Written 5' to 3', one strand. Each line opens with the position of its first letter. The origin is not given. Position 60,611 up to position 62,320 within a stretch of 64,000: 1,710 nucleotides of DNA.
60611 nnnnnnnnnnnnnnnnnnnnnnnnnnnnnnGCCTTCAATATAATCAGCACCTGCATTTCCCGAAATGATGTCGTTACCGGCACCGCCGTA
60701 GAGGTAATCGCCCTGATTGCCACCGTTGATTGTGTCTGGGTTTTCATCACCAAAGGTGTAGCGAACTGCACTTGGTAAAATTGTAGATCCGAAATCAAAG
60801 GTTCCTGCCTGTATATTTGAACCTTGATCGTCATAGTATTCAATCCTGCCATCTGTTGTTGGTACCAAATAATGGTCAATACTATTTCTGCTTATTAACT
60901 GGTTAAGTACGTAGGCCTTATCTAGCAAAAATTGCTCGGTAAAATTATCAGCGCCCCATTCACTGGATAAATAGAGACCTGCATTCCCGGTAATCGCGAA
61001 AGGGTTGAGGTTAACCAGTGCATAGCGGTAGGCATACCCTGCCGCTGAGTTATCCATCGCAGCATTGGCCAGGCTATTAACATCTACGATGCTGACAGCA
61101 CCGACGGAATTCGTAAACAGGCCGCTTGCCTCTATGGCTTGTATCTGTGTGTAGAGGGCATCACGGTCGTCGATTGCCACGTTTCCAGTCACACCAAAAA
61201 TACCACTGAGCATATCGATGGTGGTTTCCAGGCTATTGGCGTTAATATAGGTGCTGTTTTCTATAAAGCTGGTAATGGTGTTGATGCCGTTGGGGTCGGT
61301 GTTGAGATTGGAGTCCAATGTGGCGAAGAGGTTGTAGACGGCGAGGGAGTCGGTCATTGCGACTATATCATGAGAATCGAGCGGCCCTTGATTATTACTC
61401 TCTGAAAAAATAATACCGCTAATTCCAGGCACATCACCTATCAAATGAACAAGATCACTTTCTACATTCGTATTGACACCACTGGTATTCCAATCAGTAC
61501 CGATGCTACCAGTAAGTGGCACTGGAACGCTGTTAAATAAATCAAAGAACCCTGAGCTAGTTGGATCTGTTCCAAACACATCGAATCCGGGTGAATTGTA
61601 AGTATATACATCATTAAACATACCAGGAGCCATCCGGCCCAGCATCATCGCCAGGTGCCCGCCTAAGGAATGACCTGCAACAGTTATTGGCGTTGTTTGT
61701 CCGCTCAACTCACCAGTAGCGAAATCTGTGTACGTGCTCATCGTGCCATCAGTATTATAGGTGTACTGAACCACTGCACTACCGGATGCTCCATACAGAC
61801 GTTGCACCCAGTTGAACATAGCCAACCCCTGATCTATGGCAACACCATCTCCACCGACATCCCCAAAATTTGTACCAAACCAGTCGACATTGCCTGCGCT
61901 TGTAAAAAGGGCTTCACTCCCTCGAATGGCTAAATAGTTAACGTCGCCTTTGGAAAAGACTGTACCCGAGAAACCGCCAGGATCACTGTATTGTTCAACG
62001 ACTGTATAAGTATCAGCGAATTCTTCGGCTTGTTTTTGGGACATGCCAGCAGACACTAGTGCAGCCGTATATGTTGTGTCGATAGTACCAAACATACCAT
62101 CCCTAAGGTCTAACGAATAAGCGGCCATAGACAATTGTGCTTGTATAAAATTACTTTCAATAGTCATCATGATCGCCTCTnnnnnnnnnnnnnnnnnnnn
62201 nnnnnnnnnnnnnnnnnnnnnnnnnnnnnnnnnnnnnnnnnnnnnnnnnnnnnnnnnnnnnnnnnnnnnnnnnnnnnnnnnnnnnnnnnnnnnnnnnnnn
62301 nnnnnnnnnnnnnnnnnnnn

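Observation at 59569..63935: Near-identical ~0.86 kb block shared between two adjacent RTX genes, with a 216-nt indel at an RTX nonapeptide boundary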

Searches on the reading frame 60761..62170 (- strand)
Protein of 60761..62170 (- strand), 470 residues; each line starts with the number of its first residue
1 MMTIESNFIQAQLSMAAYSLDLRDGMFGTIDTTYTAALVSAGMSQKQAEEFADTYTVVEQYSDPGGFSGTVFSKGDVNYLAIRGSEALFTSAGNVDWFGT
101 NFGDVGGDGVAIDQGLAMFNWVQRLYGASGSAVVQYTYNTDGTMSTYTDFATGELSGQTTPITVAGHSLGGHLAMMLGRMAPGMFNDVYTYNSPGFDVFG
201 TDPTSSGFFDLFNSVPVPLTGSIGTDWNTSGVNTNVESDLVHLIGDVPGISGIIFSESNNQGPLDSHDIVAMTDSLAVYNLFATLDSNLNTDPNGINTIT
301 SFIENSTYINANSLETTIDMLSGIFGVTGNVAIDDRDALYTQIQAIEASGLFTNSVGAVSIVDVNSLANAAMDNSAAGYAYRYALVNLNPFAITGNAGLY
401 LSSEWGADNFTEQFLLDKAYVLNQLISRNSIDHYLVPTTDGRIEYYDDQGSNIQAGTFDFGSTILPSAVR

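Call 20: find_homologous_proteins(query=window:60761-62170:-, max_evalue=0.00001)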
Query window:60761-62170:- (470 aa): 209 proteins with E <= 0.00001 among 8000 candidates; the best 120 are listed.
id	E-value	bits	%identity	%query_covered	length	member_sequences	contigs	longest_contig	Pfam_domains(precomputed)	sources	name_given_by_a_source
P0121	1.4e-166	573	64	90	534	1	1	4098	PF00353.26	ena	-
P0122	3.7e-146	505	66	76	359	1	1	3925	-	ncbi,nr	ncbi:MAG: hypothetical protein COB30_021200, partial [Ectothiorhodospiraceae bacterium]|nr:hypotheti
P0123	4.2e-119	416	59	77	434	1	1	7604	-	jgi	-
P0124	1.6e-115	404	65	61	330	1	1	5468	-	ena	-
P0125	8.4e-105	369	49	90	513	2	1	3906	-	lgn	-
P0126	2.6e-99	351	47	94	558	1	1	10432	-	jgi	-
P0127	1.3e-94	336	58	62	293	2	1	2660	-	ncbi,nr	ncbi:MAG TPA: hypothetical protein VJK50_02230, partial [Patescibacteria group bacterium]|nr:hypothe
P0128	1.4e-94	335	50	93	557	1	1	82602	PF26363.2,PF00353.26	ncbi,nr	ncbi:MAG: hypothetical protein L3J89_03905 [Gammaproteobacteria bacterium]|nr:hypothetical protein [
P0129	1.9e-94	335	48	85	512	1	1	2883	-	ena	-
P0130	4.4e-94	334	45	93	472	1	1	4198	-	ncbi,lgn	-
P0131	2.9e-93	331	45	91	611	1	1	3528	PF00353.26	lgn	-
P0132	8.4e-91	323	50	78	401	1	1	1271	-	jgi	jgi:hypothetical protein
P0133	2.6e-88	315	43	96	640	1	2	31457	PF26363.2,PF00353.26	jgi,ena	-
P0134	5.0e-86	307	49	74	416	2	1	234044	-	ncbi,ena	-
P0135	3.2e-85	305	55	61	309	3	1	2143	-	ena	-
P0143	8.1e-77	277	39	90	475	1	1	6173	PF26363.2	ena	-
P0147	6.2e-66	241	43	84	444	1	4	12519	PF26363.2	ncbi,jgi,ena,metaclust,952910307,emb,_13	jgi:hypothetical protein|metaclust:\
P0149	5.9e-62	228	40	84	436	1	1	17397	PF26363.2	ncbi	ncbi:MAG: hypothetical protein WBB19_05710 [Desulforhopalus sp.]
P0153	3.2e-57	212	38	91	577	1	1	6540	PF26363.2,PF00353.26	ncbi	-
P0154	1.1e-56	211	40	92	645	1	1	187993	PF26363.2,PF00353.26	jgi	-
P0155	1.5e-54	204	36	100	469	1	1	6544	PF26363.2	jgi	-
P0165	1.2e-47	181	37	90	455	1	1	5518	-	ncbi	ncbi:MAG: hypothetical protein ACYC2R_15900 [Burkholderiales bacterium]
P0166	2.1e-47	180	34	91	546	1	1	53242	PF26363.2,PF11187.15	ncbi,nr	ncbi:MAG: hypothetical protein P1P93_05755 [Gammaproteobacteria bacterium]|nr:hypothetical protein [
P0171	4.9e-41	159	32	96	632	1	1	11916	PF26363.2,PF00353.26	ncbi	-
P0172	9.9e-41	158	35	90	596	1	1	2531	PF26363.2,PF00353.26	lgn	-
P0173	3.2e-40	156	35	85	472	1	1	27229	PF26363.2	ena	-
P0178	1.2e-36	145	34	100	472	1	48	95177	PF26363.2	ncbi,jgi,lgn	-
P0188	4.7e-34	136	32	86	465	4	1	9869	PF26363.2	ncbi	ncbi:MAG: hypothetical protein DRQ61_05750, partial [Gammaproteobacteria bacterium]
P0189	1.2e-33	135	33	95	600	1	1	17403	PF26363.2,PF00353.26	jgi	jgi:hypothetical protein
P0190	1.3e-33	135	32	100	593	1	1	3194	PF26363.2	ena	-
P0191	1.4e-33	134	32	87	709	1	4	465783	PF26363.2,PF00353.26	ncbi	ncbi:MAG: hypothetical protein AB2792_10840 [Candidatus Thiodiazotropha sp.]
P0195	8.2e-31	125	32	83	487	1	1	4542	PF26363.2,PF00353.26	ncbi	ncbi:MAG: hypothetical protein ACYC2R_16205, partial [Burkholderiales bacterium]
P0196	8.5e-31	125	33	85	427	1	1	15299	PF26363.2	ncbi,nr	ncbi:MAG: hypothetical protein PHD37_18355, partial [Gallionellaceae bacterium]|nr:hypothetical prot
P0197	1.1e-30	125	33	76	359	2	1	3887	PF26363.2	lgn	-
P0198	3.8e-30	123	31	100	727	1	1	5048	PF26363.2,PF00353.26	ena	-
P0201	1.0e-29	122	33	61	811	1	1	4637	PF26363.2,PF00353.26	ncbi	-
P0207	6.8e-28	116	28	97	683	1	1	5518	PF26363.2,PF00353.26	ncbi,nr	ncbi:MAG: hypothetical protein K9K86_11715 [Pseudomonadales bacterium]|nr:hypothetical protein [Pseu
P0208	8.5e-28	115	33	64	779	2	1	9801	PF26363.2,PF00353.26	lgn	-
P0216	5.4e-26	109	32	94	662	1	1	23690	PF26363.2,PF00353.26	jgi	jgi:hypothetical protein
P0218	1.8e-25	108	33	91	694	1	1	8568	PF26363.2,PF00353.26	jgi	jgi:hypothetical protein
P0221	1.4e-24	105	30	92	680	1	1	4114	PF26363.2,PF00353.26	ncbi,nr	ncbi:MAG: hypothetical protein KZQ89_21605 [Candidatus Thiodiazotropha sp. (ex Lucinoma kastoroae)]|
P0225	1.1e-23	102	33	84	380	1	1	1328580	PF26363.2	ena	-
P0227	1.5e-23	101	31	83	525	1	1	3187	PF26363.2,PF00353.26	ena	-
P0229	2.7e-23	100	30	79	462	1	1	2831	PF26363.2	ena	-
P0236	2.7e-22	97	30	99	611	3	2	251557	PF26363.2,PF00353.26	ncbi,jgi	-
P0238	1.9e-21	94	32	69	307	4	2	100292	PF26363.2,PF20591.6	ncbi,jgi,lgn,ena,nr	ncbi:MAG: hypothetical protein RBR03_03555 [Desulfuromonas thiophila]|nr:hypothetical protein [Desul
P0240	2.6e-21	94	30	98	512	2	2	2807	PF26363.2,PF00353.26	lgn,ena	-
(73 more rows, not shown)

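Call 21: find_encoding_contigs(protein=P0128, flank=10000, max_places=3)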
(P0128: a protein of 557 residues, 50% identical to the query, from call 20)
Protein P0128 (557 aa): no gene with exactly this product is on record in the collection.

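Call 22: find_encoding_contigs(protein=P0123, flank=10000, max_places=3)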
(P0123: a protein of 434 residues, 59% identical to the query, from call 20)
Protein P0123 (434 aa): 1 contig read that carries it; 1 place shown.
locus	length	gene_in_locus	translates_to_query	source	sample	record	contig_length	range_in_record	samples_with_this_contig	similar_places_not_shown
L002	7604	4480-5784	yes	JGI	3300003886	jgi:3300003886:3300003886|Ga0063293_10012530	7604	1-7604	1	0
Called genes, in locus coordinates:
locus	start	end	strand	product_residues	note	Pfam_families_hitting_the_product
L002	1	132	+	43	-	?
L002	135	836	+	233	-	PF00814:TsaD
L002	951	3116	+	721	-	PF03412:Peptidase_C39, PF00664:ABC_membrane, PF00005:ABC_tran, PF02463:SMC_N (faint)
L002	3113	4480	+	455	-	PF25917:BSH_RND, PF25919:BSH_CusB (faint), PF25973:BSH_CzcB (faint), PF25988:HH_CyaD, PF25994:HH_AprE, PF26002:Beta-barrel_AprE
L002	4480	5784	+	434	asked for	-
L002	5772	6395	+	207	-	-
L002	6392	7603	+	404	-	?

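Call 23: find_encoding_contigs(protein=P0121, flank=10000, max_places=3)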
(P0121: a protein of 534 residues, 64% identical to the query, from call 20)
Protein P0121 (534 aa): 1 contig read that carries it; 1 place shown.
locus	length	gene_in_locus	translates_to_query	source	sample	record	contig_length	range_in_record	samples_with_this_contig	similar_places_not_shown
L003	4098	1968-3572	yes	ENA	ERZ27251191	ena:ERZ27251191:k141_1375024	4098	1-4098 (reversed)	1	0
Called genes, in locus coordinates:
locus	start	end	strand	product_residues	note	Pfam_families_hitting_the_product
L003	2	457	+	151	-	?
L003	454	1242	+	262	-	-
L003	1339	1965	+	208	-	-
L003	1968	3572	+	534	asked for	PF00353:HemolysinCabind (weak)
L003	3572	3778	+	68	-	-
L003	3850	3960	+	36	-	-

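Call 24: find_encoding_contigs(protein=P0133, flank=10000, max_places=3)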
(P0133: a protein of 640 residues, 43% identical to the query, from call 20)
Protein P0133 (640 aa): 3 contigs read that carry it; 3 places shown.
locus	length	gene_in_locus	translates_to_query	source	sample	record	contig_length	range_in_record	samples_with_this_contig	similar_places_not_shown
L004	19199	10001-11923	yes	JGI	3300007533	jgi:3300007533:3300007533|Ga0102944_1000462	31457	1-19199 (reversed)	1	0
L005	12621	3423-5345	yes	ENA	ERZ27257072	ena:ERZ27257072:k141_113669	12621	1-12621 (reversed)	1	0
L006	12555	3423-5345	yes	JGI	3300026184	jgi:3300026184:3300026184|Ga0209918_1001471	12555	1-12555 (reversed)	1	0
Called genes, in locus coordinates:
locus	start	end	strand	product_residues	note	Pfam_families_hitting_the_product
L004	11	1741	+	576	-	PF03704:BTAD (faint), PF07719:TPR_2 (faint), PF13414:TPR_11, PF14559:TPR_19 (weak), PF25063:ARM_TT21_C, PF13432:TPR_16 (weak), PF00685:Sulfotransfer_1, PF13469:Sulfotransfer_3, +7 more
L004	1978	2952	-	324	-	PF05118:Asp_Arg_Hydrox, PF07883:Cupin_2 (weak)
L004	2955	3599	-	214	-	PF03567:Sulfotransfer_2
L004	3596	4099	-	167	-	-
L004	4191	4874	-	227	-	PF09997:DUF2238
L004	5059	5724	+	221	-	PF11769:DUF3313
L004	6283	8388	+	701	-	PF00072:Response_reg, PF08448:PAS_4, PF00990:GGDEF, PF00563:EAL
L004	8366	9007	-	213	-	PF02586:SRAP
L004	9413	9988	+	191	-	-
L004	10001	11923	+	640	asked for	PF26363:Phospholipase-like (faint), PF00353:HemolysinCabind (weak)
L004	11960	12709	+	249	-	PF01797:Y1_Tnp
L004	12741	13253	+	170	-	-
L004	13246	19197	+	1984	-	?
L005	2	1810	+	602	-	?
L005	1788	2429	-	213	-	PF02586:SRAP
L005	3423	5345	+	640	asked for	PF26363:Phospholipase-like (faint), PF00353:HemolysinCabind (weak)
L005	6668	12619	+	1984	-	?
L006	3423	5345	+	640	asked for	PF26363:Phospholipase-like (faint), PF00353:HemolysinCabind (weak)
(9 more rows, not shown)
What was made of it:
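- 58610..62170 (-): Gene 1 (L3J89_03885, 1186 aa). Phospholipase-like alpha/beta-hydrolase N-terminal domain (GHSLGG at aa 165-170), four RTX repeat runs with linkers, an HCBP_related domain (aa 1105-1139) and a complete C-terminus. Homologues carry PF26363 'Phospholipase-like' (calls 20, 24).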

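Call 39: search_solved_structures(query=window:60761-62170:-, max_evalue=1)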
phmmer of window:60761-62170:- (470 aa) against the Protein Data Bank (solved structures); distinct sequences matched with E-value up to 1: 0.
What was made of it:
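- On Family I.3 type I-secreted lipases: phmmer of gene 1 aa 1-470 against all PDB sequences gives no hit at E<=1 (call 39).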

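Call 41: find_encoding_contigs(protein=P0165, flank=10000, max_places=3)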
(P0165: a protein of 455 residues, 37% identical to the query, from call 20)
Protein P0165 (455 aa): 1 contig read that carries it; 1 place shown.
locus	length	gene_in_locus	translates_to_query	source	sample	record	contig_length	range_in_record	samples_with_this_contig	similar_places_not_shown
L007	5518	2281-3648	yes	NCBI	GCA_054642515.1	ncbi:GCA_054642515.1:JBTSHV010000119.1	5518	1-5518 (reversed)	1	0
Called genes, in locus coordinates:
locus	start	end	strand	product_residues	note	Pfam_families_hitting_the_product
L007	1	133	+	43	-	PF00353:HemolysinCabind (weak)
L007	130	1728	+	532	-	PF00353:HemolysinCabind (weak), PF26745:SPM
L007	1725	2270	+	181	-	-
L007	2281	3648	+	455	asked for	-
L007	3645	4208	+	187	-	-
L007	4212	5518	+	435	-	?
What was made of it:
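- Closest known: Neisseria meningitidis frpA/frpC RTX genes with the upstream frpD gene. Different: A neighbouring RTX protein in L007 does carry an SPM (call 41).
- Arrays of RTX-less phospholipase-like genes with partner ORFs recur in L002 and L007 (calls 22, 41).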

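Call 56: search_protein_families(library=pfam, proteins=[L004:11960-12709:+], max_evalue=1)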
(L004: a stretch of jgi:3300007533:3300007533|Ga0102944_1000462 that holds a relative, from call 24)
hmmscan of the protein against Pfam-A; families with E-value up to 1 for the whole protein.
L004:11960-12709:+ (249 aa): 2 families
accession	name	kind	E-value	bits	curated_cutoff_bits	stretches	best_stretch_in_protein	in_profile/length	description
PF01797.21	Y1_Tnp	-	2e-13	51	23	1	24-131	8-119/121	Transposase IS200 like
PF19662.4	DUF6165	-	0.09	13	27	1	121-174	79-131/134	Family of unknown function (DUF6165)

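Call 61: search_protein_families(library=pfam, proteins=[L004:12741-13253:+, L004:13246-19197:+, L004:10001-11923:+, L004:9413-9988:+], max_evalue=0.01)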
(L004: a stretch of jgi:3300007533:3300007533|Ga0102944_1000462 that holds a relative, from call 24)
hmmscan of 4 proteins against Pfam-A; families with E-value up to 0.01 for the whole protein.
L004:12741-13253:+ (170 aa): 0 families

L004:13246-19197:+ (1984 aa): 3 families
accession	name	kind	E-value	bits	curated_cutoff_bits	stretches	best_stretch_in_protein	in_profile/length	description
PF00353.25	HemolysinCabind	-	4.5e-102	333.7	23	20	1177-1212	1-36/36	RTX calcium-binding nonapeptide repeat (4 copies)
PF05345.18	He_PIG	-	4.4e-32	110.8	24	2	1530-1625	1-95/96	Putative Ig domain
PF06594.17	HCBP_related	-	1.5e-15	57.3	21.4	1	1261-1302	1-39/42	Haemolysin-type calcium binding protein related domain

L004:10001-11923:+ (640 aa): 3 families
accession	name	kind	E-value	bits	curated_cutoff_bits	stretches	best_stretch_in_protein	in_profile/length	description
PF00353.25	HemolysinCabind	-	1.8e-11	44.2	23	3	510-544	2-36/36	RTX calcium-binding nonapeptide repeat (4 copies)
PF01764.32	Lipase_3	-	0.00013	22.4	22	1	81-178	2-81/140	Lipase (class 3)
PF00561.26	Abhydrolase_1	-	0.0036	17.4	25.8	1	159-225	68-140/245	alpha/beta hydrolase fold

L004:9413-9988:+ (191 aa): 0 families

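Call 69: search_protein_families(library=ncbifam, proteins=[L004:11960-12709:+], max_evalue=1)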
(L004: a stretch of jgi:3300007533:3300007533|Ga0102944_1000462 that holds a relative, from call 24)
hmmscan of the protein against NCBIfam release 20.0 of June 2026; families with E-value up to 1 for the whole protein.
L004:11960-12709:+ (249 aa): 2 families
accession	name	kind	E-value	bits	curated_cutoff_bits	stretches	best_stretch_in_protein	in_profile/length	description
NF047646.1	REP_Tyr_transpos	equivalog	2e-20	73.1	80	1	15-149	4-146/146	REP-associated tyrosine transposase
NF033573.1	transpos_IS200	equivalog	0.01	16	55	1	24-112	14-107/126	IS200/IS605 family transposase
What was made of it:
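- On IS200/IS605-type Y1 transposase / RAYT: Pfam and NCBIfam give no hit for the tail alone (calls 56, 69).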

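Call 85: search_protein_families(library=pfam, proteins=[window:60761-62170:-], max_evalue=5)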
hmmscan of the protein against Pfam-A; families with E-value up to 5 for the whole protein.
window:60761-62170:- (470 aa): 9 families
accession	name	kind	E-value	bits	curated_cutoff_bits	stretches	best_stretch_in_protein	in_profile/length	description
PF00756.26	Esterase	-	0.0003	21.1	22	1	158-189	113-144/251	Putative esterase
PF12697.13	Abhydrolase_6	-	0.0037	18.4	26.3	1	136-197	46-94/217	Alpha/beta hydrolase family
PF01764.32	Lipase_3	-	0.0093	16.3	22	1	157-178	60-81/140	Lipase (class 3)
PF20591.4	DUF6792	-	0.032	14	25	1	146-193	107-153/220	Domain of unknown function (DUF6792)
PF07819.20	PGAP1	-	0.045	13.9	24.3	1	157-214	88-149/233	PGAP1-like alpha/beta domain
PF20434.5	BD-FAE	-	0.062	13.2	26.8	1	155-181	84-110/215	BD-FAE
PF07859.19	Abhydrolase_3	-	0.086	13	25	1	111-180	48-91/210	alpha/beta hydrolase fold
PF00975.26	Thioesterase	-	0.12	13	26.4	1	158-177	64-83/226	Thioesterase domain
PF12146.15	Hydrolase_4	-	0.17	11.6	27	1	157-186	75-102/239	Serine aminopeptidase, S33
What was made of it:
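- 58610..62170 (-): Weak alpha/beta-hydrolase nucleophile-elbow hits (call 85).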
